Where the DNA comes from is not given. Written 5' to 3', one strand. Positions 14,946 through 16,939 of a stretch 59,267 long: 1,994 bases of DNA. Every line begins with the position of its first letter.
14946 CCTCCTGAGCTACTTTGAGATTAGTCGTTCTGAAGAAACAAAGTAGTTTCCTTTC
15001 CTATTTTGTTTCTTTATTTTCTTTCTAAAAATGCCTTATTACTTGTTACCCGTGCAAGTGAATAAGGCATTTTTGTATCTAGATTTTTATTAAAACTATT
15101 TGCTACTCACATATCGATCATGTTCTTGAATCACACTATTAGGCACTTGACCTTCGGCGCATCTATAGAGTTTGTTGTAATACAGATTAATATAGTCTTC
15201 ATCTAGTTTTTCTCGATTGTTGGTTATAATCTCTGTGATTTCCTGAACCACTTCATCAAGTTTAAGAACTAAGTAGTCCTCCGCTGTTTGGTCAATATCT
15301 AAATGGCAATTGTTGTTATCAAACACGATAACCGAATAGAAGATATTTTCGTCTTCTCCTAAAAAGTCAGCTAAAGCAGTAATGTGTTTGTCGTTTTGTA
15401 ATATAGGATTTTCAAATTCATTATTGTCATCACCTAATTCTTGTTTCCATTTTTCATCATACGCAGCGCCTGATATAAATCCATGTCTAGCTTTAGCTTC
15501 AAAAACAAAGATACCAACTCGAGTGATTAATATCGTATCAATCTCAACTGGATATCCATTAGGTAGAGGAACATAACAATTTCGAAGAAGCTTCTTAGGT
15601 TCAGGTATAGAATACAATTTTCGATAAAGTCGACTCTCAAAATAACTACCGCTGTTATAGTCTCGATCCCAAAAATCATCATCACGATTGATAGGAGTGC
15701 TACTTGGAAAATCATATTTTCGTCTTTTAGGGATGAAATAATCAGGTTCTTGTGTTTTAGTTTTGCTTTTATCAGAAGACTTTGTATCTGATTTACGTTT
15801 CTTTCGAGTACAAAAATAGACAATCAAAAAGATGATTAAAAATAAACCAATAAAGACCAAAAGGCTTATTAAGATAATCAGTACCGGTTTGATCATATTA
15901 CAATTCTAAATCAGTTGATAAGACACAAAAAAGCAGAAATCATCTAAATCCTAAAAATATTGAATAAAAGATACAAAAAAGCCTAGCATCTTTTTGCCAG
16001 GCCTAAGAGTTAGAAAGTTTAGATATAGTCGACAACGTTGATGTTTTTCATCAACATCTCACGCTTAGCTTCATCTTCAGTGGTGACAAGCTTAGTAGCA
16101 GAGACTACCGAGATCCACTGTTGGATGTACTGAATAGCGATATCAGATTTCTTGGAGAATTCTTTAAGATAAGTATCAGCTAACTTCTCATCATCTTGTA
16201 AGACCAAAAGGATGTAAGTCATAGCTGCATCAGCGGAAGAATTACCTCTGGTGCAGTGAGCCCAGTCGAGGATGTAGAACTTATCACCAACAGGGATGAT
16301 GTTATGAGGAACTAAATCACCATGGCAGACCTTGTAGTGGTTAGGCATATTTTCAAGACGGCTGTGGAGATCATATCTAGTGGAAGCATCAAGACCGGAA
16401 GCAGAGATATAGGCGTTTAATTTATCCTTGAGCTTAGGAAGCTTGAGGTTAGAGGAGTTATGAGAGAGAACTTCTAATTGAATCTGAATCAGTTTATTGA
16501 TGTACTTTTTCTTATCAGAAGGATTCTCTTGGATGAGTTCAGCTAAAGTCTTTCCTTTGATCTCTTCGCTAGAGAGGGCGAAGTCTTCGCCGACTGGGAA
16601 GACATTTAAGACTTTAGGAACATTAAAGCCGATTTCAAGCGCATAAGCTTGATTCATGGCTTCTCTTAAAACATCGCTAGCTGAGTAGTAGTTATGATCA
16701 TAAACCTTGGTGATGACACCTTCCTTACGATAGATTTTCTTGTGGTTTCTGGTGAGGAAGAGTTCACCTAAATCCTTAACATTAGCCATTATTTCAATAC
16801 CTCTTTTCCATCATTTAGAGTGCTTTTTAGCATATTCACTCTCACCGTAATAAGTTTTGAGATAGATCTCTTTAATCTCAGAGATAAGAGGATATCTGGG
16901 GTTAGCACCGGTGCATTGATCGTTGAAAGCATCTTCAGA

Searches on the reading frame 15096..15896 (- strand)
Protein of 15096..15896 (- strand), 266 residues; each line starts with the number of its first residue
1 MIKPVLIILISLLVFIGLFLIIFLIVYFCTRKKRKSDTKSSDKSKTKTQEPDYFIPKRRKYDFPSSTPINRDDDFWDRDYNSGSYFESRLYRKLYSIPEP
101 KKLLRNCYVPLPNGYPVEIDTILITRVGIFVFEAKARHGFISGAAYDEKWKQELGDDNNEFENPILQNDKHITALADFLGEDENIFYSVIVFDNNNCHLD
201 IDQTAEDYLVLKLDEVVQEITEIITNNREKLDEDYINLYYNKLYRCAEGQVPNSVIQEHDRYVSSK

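Call 8: search_protein_families(library=pfam, proteins=[window:15096-15896:-], max_evalue=0.01)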
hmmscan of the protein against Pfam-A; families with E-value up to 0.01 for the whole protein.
window:15096-15896:- (266 aa): 4 families
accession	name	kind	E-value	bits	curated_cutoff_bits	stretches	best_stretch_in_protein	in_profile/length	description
PF08378.17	NERD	-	8.4e-19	68.6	22.1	1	83-192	2-110/111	Nuclease-related domain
PF15102.11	TMEM154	-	0.00021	21.6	30.3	1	5-47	64-107/153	TMEM154 protein family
PF06024.17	Orf78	-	0.00034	21.3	29.4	1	6-39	62-95/101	Orf78 (ac78)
PF01102.23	Glycophorin_A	-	0.0097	16.6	30.1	0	6-42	59-97/114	Glycophorin A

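Call 16: find_related_loci(query=window:15096-15896:-, collection=genome_contigs, flank=5000)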
Query window:15096-15896:- (266 aa) in genome_contigs; peptide patterns used: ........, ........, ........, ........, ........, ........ (x = any residue, [..] = any of these).
90 stretches matched a pattern, but none encodes a relative of the query by tblastn (E <= 1e-3).

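Call 17: find_homologous_proteins(query=window:15096-15896:-, max_evalue=1e-10)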
Query window:15096-15896:- (266 aa): 3 proteins with E <= 1e-10 among 838 candidates.
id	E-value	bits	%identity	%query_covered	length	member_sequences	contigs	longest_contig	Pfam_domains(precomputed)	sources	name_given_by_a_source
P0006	2.5e-176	603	100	100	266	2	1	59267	PF08378.18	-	-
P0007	2.7e-17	81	35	61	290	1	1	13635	PF01396.25,PF08378.18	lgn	-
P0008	3.7e-13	68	37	55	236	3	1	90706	PF08378.18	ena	-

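Call 36: search_protein_families(library=padloc, proteins=[window:15096-15896:-], max_evalue=0.01)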
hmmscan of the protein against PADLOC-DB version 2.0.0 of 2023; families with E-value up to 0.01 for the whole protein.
window:15096-15896:- (266 aa): 1 family
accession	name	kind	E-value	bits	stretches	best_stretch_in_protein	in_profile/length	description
PDLC02512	PglW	-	1.5e-06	24.4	1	115-223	48-162/1403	PglW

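Call 37: search_protein_families(library=phrogs, proteins=[window:15096-15896:-], max_evalue=0.01)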
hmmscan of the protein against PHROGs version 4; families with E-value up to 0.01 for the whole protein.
window:15096-15896:- (266 aa): 1 family
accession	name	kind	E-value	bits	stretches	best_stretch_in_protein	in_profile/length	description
phrog_21557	-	unknown function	6.5e-18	66.3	1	97-261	49-206/249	-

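Call 58: find_encoding_contigs(protein=P0008, flank=3000, max_places=3)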
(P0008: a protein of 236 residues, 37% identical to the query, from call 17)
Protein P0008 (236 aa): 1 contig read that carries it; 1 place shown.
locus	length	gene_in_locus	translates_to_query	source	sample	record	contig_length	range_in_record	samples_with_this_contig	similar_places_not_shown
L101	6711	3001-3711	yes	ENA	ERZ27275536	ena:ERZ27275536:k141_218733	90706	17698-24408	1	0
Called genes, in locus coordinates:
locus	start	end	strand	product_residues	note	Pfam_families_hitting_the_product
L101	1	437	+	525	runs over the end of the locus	-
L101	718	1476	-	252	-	PF19775:DUF6261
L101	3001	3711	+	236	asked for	PF08378:NERD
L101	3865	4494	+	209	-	PF01797:Y1_Tnp (faint)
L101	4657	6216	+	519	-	PF12161:HsdM_N, PF02384:N6_Mtase, PF07669:Eco57I (weak)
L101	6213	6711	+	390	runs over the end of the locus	-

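Call 59: find_encoding_contigs(protein=P0007, flank=3000, max_places=3)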
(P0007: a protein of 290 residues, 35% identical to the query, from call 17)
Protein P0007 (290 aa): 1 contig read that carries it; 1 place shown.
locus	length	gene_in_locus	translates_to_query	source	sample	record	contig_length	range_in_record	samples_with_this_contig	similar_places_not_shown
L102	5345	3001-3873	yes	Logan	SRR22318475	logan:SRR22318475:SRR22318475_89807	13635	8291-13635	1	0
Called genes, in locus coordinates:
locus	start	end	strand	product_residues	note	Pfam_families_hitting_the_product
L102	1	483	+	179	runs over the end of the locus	-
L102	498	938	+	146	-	-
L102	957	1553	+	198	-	PF13420:Acetyltransf_4, PF00583:Acetyltransf_1, PF13673:Acetyltransf_10 (weak), PF13508:Acetyltransf_7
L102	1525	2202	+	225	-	PF00702:Hydrolase, PF12710:HAD (faint), PF13419:HAD_2, PF13242:Hydrolase_like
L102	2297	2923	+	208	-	PF00702:Hydrolase, PF13419:HAD_2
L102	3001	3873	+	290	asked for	PF08378:NERD, PF01396:Zn_ribbon_Top1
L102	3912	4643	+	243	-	PF01209:Ubie_methyltran, PF08241:Methyltransf_11, PF13649:Methyltransf_25, PF13847:Methyltransf_31, PF08242:Methyltransf_12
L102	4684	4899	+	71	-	-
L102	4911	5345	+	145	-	?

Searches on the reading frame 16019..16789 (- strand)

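Call 8: search_protein_families(library=pfam, proteins=[window:16019-16789:-], max_evalue=0.01)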
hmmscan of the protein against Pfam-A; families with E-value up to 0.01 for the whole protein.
window:16019-16789:- (256 aa): 4 families
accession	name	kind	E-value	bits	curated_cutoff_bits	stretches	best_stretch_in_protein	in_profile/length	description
PF01636.29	APH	-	1.6e-07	31.8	23.2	1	43-211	40-229/239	Phosphotransferase enzyme family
PF19974.5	TCAD9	-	1.4e-06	28.2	40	1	150-190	295-336/429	Ternary complex associated domain 9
PF01163.29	RIO1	-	7.5e-06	26.1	22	1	137-180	109-152/187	RIO domain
PF01633.27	Choline_kinase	-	0.0011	18.7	29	1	94-251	118-261/300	Choline/ethanolamine kinase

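Call 36: search_protein_families(library=padloc, proteins=[window:16019-16789:-], max_evalue=0.01)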
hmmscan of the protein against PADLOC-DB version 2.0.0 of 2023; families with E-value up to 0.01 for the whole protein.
window:16019-16789:- (256 aa): 3 families
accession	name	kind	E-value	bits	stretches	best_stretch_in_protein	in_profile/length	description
PDLC04045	PD-T4-6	-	5.2e-05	20.4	1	56-110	100-154/350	-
PDLC00192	HamB1|HamB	-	0.00033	16.4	1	4-129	133-257/1104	DEAD-box helicase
PDLC04044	PD-T4-6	-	0.0064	13.7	0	8-110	46-153/372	-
